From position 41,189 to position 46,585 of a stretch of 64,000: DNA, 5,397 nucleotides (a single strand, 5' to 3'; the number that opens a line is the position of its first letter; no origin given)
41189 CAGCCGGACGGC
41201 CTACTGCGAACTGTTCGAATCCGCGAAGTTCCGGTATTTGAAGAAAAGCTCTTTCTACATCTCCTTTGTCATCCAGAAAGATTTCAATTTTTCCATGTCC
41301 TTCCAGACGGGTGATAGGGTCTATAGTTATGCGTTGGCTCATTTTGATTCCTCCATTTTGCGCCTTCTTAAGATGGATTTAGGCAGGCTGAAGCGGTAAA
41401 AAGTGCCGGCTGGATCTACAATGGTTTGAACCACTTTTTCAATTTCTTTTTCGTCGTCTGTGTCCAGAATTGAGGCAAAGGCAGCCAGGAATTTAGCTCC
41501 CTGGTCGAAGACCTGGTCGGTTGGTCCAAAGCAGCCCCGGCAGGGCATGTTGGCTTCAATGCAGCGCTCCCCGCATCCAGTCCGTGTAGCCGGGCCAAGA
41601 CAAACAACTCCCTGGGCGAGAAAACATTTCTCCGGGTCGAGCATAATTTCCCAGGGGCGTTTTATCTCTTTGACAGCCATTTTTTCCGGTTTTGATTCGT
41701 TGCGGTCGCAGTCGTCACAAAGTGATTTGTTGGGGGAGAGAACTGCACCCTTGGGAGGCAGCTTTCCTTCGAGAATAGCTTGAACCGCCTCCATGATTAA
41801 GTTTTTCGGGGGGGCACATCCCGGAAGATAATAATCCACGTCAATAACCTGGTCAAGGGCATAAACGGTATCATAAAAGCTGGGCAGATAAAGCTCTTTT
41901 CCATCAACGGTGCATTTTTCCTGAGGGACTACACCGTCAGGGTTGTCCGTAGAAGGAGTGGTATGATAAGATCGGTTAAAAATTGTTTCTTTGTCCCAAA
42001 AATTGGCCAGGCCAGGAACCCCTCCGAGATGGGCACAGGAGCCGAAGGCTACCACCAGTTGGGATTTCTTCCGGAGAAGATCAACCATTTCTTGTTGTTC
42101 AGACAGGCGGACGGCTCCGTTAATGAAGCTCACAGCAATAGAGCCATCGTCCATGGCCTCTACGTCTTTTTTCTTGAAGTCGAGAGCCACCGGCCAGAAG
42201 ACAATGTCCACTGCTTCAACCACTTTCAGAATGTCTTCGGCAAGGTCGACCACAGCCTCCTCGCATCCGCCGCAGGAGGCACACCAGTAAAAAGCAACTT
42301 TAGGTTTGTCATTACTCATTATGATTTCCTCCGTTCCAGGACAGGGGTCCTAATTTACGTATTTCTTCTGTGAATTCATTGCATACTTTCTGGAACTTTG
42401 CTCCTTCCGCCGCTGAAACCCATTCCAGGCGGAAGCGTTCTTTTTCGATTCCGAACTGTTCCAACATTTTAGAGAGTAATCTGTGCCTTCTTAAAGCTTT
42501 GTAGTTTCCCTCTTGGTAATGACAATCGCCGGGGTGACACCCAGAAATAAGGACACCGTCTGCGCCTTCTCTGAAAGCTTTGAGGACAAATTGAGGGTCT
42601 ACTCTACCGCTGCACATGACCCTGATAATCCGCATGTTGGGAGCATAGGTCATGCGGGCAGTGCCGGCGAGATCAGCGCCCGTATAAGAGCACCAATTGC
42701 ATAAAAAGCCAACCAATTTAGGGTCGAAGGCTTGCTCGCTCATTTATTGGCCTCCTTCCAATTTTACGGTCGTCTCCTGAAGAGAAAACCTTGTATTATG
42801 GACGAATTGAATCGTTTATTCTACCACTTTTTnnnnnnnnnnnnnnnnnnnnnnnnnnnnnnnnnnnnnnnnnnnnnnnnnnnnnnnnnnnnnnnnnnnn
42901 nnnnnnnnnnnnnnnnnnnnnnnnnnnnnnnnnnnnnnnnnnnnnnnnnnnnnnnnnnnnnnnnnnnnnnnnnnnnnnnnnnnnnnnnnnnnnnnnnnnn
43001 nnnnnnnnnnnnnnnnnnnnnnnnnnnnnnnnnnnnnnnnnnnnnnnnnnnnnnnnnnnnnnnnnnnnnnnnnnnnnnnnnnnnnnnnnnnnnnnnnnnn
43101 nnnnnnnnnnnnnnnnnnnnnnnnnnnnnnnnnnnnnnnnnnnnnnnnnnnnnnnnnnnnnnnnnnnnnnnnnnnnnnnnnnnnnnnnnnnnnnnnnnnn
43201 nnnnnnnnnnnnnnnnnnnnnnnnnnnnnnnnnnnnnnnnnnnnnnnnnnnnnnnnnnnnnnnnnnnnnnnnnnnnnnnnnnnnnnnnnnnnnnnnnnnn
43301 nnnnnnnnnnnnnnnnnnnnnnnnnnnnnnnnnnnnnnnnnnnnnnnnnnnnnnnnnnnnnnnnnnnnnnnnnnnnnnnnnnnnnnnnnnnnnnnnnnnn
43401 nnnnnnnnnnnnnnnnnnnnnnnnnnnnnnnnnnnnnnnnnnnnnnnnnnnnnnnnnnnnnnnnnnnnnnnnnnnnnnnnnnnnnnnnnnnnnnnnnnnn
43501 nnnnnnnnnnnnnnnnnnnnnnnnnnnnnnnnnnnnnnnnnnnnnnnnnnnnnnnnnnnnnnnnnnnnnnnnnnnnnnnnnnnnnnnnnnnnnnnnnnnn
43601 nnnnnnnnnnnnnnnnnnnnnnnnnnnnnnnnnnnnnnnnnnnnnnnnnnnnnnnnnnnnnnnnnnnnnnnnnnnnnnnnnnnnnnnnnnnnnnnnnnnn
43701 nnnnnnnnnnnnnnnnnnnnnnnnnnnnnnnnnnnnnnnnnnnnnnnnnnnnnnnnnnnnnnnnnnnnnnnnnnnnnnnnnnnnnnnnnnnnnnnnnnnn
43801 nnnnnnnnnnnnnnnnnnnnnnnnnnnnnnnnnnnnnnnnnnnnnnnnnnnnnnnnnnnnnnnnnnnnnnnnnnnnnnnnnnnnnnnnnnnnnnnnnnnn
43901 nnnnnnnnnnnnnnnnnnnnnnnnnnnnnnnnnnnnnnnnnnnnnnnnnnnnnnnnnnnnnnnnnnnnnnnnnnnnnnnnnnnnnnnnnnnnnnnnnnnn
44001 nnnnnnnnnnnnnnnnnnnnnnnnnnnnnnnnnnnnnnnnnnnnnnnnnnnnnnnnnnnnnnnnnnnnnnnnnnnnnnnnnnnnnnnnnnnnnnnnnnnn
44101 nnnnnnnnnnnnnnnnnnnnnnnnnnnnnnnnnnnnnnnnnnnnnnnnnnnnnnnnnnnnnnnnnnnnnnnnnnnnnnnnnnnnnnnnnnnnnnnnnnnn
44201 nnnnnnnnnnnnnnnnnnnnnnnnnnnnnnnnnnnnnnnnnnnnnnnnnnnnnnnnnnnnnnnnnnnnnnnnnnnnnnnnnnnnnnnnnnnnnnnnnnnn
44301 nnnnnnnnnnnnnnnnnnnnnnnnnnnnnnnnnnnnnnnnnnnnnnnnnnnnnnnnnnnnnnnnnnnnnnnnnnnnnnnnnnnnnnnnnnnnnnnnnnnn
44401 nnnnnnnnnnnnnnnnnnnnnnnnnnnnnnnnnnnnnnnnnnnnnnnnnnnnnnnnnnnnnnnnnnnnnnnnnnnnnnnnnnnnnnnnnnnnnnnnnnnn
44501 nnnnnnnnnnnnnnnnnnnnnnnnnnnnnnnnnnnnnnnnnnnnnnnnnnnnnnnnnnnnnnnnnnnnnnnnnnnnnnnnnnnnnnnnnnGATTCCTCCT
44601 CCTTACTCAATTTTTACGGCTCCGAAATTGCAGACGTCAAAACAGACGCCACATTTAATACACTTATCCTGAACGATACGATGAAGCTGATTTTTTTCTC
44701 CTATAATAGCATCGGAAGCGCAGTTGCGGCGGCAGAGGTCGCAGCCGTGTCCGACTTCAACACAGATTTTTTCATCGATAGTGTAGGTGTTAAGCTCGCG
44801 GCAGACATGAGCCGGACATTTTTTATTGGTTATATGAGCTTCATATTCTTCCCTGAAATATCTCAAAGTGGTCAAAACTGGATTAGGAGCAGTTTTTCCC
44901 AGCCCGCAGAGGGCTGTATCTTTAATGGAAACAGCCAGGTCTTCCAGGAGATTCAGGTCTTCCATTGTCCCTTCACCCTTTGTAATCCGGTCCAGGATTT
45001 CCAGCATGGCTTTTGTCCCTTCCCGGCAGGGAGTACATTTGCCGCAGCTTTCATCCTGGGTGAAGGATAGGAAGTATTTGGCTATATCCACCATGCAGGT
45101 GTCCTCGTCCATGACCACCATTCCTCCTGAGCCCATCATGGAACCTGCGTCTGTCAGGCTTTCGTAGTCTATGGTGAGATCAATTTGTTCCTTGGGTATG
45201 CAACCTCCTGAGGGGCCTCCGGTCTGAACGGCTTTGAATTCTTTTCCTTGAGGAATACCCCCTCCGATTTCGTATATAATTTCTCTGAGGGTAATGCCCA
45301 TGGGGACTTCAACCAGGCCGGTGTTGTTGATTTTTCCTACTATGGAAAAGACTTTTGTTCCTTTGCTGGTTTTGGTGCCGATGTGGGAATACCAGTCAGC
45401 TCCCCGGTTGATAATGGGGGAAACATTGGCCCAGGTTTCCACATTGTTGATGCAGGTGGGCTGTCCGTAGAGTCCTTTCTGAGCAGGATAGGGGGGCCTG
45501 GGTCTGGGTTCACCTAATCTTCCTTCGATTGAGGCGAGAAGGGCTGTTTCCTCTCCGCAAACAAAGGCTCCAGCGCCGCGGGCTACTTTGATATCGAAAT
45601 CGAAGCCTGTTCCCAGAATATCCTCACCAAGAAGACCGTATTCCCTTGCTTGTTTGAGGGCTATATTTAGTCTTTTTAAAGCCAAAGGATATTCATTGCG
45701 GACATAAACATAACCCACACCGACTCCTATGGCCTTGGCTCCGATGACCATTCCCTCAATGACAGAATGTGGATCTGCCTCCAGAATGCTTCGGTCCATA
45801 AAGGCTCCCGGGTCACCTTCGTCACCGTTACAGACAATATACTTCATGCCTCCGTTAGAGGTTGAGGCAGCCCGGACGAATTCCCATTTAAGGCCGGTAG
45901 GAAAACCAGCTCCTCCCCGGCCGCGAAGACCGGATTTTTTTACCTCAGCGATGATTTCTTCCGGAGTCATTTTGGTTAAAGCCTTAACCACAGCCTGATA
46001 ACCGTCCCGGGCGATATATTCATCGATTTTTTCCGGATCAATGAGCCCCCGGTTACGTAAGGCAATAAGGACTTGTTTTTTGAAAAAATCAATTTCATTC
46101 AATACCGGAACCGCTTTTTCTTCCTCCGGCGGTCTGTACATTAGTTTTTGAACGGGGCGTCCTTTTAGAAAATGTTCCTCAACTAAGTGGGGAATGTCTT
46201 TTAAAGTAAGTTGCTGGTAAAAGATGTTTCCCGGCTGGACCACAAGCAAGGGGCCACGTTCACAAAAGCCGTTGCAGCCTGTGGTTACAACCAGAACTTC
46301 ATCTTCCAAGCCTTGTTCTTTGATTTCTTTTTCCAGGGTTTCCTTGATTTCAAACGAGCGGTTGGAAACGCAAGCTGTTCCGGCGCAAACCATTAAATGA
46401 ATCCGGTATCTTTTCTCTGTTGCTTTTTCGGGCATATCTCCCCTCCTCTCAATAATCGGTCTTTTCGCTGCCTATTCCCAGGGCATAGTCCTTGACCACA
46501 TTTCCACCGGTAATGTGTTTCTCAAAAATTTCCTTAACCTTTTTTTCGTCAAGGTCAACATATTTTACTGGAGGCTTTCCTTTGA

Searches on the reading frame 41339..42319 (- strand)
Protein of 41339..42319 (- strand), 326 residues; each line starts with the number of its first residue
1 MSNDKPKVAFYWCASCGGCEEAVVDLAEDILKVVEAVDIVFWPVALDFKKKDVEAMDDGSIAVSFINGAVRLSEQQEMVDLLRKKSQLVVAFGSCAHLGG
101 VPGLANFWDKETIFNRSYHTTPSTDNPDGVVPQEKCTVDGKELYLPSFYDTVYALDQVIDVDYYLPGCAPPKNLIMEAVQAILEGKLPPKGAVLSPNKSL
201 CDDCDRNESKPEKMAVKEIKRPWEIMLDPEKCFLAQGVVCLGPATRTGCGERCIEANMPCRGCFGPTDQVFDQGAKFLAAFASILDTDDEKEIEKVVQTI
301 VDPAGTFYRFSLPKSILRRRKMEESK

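Call 4: search_protein_families(library=pfam, proteins=[window:41339-42319:-], max_evalue=0.01)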
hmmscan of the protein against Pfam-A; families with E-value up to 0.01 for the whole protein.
window:41339-42319:- (326 aa): 1 family
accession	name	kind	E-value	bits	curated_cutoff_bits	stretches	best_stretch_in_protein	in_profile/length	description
PF01058.29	Oxidored_q6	-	6.1e-21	74.9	27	1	16-181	1-127/128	NADH ubiquinone oxidoreductase, 20 Kd subunit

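Call 66: search_protein_families(library=ncbifam, proteins=[window:41339-42319:-], max_evalue=0.00001)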
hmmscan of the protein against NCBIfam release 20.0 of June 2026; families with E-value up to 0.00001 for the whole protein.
window:41339-42319:- (326 aa): 6 families
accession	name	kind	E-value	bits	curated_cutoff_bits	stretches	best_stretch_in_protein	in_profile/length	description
NF045875.1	F420_non_VhuG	exception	2.3e-66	224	450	1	4-319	3-283/286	F420-non-reducing hydrogenase subunit VhuG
NF040836.1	sulfhyd_HydD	equivalog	8.5e-24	84.1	500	1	1-188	1-159/261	NADPH-dependent hydrogenase/sulfhydrogenase 1 subunit delta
TIGR03294.1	FrhG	equivalog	2.5e-15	56.9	245.5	1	6-102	2-94/228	coenzyme F420 hydrogenase subunit gamma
NF040831.1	sulfhyd_ShyD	equivalog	1.5e-14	54.2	460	1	9-284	4-223/240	NAD(P)-dependent hydrogenase/sulfhydrogenase 2 subunit delta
TIGR01957.1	nuoB_fam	subfamily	1.2e-06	28.5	142.7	0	126-181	84-137/145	NADH-quinone oxidoreductase subunit B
NF005012.1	PRK06411.1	subfamily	2.3e-06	27.3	116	0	126-182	100-154/166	NADH-quinone oxidoreductase subunit NuoB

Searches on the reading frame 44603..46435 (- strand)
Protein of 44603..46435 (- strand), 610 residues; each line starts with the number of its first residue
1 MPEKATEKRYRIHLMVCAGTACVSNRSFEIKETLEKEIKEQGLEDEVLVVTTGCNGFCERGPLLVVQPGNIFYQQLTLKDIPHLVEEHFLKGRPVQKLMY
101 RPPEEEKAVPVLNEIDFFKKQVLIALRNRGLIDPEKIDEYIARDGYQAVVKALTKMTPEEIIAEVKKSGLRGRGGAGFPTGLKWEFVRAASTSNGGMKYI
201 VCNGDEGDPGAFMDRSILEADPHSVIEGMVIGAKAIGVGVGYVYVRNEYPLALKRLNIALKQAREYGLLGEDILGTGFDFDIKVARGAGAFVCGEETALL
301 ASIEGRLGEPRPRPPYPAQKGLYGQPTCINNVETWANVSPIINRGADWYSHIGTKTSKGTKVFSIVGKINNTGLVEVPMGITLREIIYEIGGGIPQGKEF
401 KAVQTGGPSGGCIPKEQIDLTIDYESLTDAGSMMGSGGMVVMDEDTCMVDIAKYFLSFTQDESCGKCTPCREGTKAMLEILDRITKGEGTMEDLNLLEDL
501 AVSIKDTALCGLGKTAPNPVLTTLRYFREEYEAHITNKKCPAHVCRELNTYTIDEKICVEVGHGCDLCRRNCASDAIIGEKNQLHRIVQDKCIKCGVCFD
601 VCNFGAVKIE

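Call 4: search_protein_families(library=pfam, proteins=[window:44603-46435:-], max_evalue=0.01)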
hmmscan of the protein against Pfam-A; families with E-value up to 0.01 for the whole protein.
window:44603-46435:- (610 aa): 10 families
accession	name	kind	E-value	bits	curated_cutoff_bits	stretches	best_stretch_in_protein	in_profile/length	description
PF01512.22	Complex1_51K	-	3.4e-47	160.5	31.2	1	165-339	1-149/150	Nuo51 FMN-binding domain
PF10589.14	NADH_4Fe-4S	-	1.9e-36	124.2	23.5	1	450-534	1-85/85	NADH-ubiquinone oxidoreductase-F iron-sulfur binding region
PF10531.15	SLBB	-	1.5e-07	31.6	27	1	362-411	1-53/55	SLBB domain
PF01257.25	2Fe-2S_thioredx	-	4.9e-07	30.1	24.8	1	8-87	62-143/145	Thioredoxin-like [2Fe-2S] ferredoxin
PF14697.11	Fer4_21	-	4.7e-06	27.1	35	1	553-604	3-53/59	4Fe-4S dicluster domain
PF22461.2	SLBB_2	-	8.8e-06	26.2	27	1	362-413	2-50/79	SLBB domain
PF00037.32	Fer4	-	0.00021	21.4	21.1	1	587-607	3-23/24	4Fe-4S binding domain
PF13187.11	Fer4_9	-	0.00027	21.3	27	1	564-605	4-50/52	4Fe-4S dicluster domain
PF12837.12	Fer4_6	-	0.00063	20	25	1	587-606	4-23/24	4Fe-4S binding domain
PF12797.12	Fer4_2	-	0.0037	17.6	24.5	1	587-603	5-21/22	4Fe-4S binding domain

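Call 30: search_solved_structures(query=window:44603-46435:-, max_evalue=1e-30, show_alignments=2)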
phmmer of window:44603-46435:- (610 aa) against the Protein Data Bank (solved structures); distinct sequences matched with E-value up to 1e-30: 63 (the best 60 are shown).
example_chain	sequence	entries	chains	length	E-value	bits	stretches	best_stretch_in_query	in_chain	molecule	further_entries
7t2r_B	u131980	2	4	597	1.3e-261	872.8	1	10-607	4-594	NiFe hydrogenase subunit B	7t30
7q4v_B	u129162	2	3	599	1.9e-249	832.5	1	11-607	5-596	Iron hydrogenase HydB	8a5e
9n5u_B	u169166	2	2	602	1.5e-220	737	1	26-609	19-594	NfnB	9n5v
9mqx_B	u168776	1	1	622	1.6e-219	733.7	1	14-606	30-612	NADH:ubiquinone oxidoreductase, NADH-binding (51 kD) subunit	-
9bov_B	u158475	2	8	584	5.4e-218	728.6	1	22-610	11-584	NADH dehydrogenase (Quinone)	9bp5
8oh5_B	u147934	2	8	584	1.2e-211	707.7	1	19-610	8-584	NAD-reducing hydrogenase subunit HoxF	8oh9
7q4w_B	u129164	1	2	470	9.8e-211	704.7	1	137-607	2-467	Iron hydrogenase HydB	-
8a6t_B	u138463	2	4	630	5.6e-208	695.5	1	4-607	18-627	Electron bifurcating hydrogenase subunit HydB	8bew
7p5h_B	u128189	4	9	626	1.4e-207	694.3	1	10-609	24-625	Fe-hydrogenase, subunit beta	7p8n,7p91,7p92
6vw7_B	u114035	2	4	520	4e-123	415.3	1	44-532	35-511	NAD-dependent formate dehydrogenase beta subunit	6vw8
2fug_1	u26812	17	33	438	1e-119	404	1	136-538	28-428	NADH-quinone oxidoreductase chain 1 | NADH-QUINONE OXIDOREDUCTASE SUBUNIT 1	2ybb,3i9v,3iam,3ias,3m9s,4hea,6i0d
9fe7_B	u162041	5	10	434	2e-114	386.5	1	135-534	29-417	NADH-quinone oxidoreductase subunit F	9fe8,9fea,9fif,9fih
6hl2_B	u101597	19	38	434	2.1e-114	386.5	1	135-534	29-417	NADH-quinone oxidoreductase subunit F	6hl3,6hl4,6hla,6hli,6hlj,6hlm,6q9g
7q5y_C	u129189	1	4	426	2.2e-114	386.4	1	135-534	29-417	NADH-quinone oxidoreductase subunit F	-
6q9c_B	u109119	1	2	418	4.3e-114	385.5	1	135-534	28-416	NADH-quinone oxidoreductase subunit F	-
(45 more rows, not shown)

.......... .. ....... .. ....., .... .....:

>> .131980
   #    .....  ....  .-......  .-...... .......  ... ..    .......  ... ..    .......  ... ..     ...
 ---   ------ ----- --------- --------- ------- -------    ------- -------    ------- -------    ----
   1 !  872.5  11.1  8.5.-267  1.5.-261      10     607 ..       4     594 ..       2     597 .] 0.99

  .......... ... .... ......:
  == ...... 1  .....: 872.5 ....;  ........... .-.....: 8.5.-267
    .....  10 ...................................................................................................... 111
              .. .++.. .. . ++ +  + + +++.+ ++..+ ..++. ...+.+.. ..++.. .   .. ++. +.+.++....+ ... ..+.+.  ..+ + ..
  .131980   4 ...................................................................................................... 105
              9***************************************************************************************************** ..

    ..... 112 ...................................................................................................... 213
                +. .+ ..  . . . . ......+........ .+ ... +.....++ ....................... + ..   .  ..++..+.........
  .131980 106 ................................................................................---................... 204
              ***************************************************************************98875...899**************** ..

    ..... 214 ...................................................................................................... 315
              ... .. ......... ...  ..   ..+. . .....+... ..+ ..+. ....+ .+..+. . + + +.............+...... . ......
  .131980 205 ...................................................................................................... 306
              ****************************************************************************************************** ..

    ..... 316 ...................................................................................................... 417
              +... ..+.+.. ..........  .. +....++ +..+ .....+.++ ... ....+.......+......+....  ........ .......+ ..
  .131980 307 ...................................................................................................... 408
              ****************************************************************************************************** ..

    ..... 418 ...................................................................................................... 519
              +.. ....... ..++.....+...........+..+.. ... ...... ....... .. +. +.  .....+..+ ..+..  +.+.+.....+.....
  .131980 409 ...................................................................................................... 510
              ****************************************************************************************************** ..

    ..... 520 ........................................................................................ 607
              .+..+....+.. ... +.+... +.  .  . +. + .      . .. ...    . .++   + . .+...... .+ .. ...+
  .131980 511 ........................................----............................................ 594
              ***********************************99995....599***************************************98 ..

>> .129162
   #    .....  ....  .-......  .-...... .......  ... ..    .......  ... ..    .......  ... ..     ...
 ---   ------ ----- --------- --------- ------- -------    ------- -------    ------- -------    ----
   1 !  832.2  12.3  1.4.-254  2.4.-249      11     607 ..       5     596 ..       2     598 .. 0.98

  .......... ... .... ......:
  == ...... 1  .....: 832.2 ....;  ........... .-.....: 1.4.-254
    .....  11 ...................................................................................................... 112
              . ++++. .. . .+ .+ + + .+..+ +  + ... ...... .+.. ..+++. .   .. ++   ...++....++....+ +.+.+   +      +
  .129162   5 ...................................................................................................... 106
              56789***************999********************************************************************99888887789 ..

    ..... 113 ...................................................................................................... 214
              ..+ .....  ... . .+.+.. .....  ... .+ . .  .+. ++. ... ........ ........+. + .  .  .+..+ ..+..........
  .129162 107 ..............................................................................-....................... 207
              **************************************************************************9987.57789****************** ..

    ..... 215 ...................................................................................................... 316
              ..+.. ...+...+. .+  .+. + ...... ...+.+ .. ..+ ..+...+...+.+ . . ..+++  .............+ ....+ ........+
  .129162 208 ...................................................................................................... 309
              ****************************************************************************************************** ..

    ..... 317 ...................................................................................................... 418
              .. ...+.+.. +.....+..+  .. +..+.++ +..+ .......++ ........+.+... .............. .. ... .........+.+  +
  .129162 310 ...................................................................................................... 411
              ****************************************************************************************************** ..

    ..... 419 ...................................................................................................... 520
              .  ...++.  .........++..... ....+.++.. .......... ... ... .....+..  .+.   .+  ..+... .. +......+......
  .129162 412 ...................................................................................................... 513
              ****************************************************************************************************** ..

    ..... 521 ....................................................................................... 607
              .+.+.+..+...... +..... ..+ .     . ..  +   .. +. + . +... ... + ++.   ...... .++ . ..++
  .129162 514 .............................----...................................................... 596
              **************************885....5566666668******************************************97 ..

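Call 66: search_protein_families(library=ncbifam, proteins=[window:44603-46435:-], max_evalue=0.00001)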
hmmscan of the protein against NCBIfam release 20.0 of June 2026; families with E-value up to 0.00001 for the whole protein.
window:44603-46435:- (610 aa): 13 families
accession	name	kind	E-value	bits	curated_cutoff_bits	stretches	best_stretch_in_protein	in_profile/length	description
TIGR01959.1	nuoF_fam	equivalog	1.5e-156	521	558.65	1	134-535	11-410/410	NADH-quinone oxidoreductase subunit NuoF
NF010120.0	PRK13596.1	equivalog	2.2e-127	425.2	389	1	145-540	27-422/433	NADH-quinone oxidoreductase subunit NuoF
NF008436.0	PRK11278.1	equivalog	2.8e-123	412.1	749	1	127-549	17-440/448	NADH-quinone oxidoreductase subunit NuoF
NF041612.1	fdxn_Clost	equivalog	1.2e-15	57.9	150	1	21-99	23-101/102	2Fe-2S ferredoxin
TIGR01945.1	rnfC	subfamily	1.2e-11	43.8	245.95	1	148-263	111-221/435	RnfABCDGE type electron transport complex subunit C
NF003454.1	PRK05035.1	equivalog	2e-10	39.8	345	1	132-263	101-222/556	electron transport complex subunit RsxC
TIGR04481.1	PR_assoc_PrdC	equivalog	3.1e-10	39.4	490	1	154-412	68-287/425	proline reductase-associated electron transfer protein PrdC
TIGR01944.1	rnfB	subfamily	2.2e-08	33.9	68.7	1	549-609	106-162/190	RnfABCDGE type electron transport complex subunit B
NF041613.1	fdxn_Azotob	equivalog_domain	4.1e-07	30.2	195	1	21-96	23-98/107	2Fe-2S ferredoxin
NF005415.0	PRK06991.1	equivalog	4.8e-07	29.7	281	1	552-603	81-128/284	electron transport complex subunit RsxB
NF003475.0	PRK05113.1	equivalog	1.4e-06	28.3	203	1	551-607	108-160/190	electron transport complex subunit RsxB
NF005505.0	PRK07118.1-4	equivalog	2.7e-06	27.1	378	1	549-609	205-264/265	Fe-S cluster domain-containing protein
NF058577.1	FdxA_fam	equivalog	4.2e-06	26.9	65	1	565-606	12-52/52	4Fe-4S ferredoxin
